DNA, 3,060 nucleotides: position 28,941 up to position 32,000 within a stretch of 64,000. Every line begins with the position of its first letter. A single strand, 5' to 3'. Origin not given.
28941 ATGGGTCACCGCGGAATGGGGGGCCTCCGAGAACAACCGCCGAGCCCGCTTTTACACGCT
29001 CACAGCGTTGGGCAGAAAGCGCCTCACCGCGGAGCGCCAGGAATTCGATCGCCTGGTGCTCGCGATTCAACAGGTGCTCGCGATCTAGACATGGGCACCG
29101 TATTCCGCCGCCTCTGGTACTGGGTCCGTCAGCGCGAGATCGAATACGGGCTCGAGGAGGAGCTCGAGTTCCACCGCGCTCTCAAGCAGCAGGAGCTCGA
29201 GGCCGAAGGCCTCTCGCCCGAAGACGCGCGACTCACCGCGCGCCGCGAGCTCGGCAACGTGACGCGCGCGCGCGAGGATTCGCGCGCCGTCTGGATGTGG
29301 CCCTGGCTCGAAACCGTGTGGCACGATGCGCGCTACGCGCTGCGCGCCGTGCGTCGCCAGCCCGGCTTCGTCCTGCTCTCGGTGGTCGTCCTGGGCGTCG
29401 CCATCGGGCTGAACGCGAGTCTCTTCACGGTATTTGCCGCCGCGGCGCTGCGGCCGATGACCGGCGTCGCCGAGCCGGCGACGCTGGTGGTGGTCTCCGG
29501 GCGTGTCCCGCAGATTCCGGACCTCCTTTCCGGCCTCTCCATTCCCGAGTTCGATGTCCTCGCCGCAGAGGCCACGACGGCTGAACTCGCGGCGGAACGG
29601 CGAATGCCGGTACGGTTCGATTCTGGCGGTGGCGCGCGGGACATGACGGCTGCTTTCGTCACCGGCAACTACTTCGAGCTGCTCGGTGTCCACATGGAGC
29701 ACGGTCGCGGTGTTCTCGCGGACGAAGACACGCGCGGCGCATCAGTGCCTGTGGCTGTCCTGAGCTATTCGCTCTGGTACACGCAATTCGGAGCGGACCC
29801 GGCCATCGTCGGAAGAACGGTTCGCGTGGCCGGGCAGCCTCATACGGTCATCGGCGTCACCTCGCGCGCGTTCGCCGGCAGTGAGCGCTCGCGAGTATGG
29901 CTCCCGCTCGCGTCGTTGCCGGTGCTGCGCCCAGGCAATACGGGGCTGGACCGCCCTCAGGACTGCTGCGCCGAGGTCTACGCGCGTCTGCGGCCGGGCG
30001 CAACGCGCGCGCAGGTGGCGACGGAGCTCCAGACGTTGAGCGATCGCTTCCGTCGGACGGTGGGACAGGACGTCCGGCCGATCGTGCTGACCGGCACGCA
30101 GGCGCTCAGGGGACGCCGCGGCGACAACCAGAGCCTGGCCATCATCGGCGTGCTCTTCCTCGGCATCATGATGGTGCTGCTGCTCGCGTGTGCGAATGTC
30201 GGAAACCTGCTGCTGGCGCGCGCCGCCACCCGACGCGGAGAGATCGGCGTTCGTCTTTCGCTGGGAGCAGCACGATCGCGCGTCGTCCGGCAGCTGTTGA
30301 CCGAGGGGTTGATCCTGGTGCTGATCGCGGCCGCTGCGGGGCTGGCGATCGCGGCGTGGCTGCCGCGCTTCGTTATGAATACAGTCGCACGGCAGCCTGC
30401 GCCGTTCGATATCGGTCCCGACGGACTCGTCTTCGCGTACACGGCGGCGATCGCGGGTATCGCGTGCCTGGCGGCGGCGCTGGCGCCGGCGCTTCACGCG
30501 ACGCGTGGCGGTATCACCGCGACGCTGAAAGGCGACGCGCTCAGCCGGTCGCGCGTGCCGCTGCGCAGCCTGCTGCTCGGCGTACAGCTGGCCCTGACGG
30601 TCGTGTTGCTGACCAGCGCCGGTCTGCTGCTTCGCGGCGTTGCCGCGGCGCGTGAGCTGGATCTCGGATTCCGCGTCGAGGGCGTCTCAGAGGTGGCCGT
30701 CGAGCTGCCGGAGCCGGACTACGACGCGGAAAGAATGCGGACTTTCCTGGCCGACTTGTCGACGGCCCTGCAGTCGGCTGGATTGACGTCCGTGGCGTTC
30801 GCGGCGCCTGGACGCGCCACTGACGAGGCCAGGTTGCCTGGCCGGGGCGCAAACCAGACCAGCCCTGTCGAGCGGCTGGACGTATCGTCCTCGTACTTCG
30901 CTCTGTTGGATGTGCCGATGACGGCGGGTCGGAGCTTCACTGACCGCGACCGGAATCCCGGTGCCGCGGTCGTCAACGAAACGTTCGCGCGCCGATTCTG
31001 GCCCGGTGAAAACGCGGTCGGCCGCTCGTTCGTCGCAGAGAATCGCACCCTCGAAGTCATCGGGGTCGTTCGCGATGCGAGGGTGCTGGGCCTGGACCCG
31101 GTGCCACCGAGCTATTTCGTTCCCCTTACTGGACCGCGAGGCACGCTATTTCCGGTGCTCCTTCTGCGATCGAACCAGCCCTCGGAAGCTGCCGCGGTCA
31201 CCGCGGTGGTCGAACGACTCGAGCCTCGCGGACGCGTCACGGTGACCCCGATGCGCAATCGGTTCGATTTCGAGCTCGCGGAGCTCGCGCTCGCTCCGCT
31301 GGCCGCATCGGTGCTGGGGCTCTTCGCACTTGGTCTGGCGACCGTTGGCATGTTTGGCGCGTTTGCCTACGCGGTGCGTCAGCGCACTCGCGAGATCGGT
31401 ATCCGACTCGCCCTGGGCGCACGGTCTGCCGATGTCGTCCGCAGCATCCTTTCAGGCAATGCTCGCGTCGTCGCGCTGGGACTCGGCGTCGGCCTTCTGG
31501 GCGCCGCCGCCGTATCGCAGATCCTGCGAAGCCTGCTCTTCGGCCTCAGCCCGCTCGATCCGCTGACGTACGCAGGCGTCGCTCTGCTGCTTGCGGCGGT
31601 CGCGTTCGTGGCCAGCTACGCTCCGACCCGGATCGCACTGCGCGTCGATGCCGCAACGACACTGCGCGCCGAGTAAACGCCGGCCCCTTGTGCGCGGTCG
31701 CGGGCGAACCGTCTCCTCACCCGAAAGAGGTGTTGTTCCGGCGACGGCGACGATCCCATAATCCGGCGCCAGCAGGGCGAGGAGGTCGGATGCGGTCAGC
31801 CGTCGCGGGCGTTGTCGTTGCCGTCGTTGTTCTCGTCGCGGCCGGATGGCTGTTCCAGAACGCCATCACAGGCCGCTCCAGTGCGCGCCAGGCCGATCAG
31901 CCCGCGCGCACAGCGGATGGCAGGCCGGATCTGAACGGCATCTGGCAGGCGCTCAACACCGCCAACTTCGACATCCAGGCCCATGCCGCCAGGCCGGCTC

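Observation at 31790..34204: Uncharacterised secreted three-gene module, copy 1: two 'family P' paralogues plus a small His-His protein, directly downstream of a PadR-ADOP pair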

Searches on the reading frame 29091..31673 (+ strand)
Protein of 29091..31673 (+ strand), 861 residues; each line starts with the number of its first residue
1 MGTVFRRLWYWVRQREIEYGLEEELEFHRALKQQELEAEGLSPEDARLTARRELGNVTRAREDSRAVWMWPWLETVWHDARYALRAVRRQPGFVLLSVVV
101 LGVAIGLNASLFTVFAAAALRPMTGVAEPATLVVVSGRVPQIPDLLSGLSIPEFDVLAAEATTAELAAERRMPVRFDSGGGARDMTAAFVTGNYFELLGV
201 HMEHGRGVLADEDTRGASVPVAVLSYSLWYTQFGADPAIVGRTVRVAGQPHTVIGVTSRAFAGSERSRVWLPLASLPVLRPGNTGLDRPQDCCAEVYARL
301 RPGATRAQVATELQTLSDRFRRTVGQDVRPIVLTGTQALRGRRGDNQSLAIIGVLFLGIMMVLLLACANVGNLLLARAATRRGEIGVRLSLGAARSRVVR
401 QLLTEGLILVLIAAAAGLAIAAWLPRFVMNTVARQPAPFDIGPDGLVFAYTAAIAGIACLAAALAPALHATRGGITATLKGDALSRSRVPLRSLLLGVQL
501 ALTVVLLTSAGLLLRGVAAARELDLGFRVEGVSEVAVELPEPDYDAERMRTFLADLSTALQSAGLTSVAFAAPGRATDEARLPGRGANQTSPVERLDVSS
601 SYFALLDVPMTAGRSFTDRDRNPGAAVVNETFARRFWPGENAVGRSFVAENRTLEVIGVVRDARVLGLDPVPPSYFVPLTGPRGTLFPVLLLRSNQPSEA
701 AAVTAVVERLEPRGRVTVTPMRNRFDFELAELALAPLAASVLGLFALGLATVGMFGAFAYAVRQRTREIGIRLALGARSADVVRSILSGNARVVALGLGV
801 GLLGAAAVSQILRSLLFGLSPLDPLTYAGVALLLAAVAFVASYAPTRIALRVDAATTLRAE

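Call 92: search_protein_families(library=ncbifam, max_evalue=0.00001, proteins=[window:29091-31673:+])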
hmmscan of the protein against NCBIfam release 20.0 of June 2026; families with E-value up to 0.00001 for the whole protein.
window:29091-31673:+ (861 aa): 3 families
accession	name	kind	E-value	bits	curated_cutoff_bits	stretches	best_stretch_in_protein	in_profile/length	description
TIGR03434.1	ADOP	subfamily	3.4e-191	637.3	622.3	1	76-861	1-803/803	ADOP family duplicated permease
NF007826.0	PRK10535.1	equivalog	1.5e-22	79.7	966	2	186-423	368-593/648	macrolide ABC transporter ATP-binding protein/permease MacB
NF038403.1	perm_prefix_1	domain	2.8e-11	43.1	30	1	9-65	3-59/59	permease prefix domain 1-containing protein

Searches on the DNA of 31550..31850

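Call 95: search_rna_families(source=window, start=31550, end=31850, threshold=evalue, max_evalue=1)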
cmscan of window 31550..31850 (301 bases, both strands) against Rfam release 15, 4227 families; matches with E-value up to 1: 1.
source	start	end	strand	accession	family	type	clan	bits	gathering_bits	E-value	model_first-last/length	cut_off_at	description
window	31737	31834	+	RF01059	mir-598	Gene; miRNA;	-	19.2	69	0.16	1-80/80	no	mir-598 microRNA precursor family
